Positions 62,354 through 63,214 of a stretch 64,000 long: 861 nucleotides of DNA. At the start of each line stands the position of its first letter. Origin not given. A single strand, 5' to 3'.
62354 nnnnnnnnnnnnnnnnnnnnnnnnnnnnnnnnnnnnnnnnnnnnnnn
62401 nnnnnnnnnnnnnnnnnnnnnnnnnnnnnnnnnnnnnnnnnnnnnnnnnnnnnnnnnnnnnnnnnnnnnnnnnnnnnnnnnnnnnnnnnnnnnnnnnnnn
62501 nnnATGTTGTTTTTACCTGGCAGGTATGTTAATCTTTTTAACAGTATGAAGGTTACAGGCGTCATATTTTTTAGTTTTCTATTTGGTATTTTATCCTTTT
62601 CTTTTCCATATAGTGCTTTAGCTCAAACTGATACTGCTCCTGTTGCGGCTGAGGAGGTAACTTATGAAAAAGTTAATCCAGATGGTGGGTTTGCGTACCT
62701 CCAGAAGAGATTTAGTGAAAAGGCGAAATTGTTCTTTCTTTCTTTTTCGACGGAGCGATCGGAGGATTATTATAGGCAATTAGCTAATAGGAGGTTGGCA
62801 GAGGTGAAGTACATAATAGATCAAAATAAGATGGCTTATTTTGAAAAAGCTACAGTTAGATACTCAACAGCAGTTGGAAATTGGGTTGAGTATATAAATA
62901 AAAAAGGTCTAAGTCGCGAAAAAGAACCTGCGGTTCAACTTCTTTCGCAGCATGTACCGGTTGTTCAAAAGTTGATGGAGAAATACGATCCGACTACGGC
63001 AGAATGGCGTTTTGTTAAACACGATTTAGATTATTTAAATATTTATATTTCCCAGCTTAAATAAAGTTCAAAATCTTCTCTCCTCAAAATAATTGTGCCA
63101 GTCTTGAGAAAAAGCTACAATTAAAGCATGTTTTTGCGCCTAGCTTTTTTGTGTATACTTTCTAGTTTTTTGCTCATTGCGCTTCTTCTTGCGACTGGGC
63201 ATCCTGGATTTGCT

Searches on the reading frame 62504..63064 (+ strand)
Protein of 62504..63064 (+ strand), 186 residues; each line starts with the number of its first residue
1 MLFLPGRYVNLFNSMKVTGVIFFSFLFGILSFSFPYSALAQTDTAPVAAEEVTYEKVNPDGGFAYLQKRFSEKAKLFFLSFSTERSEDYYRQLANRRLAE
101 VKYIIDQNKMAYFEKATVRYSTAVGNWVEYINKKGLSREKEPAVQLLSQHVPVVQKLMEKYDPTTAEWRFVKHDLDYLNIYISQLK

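Call 51: search_protein_families(library=pfam, proteins=[window:62504-63064:+], max_evalue=0.001)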
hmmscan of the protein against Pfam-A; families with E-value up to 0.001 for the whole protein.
window:62504-63064:+ (186 aa): 1 family
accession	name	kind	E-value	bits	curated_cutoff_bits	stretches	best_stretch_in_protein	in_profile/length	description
PF18915.5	DUF5667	-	2.2e-06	28.5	27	1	63-133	7-76/99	Domain of unknown function (DUF5667)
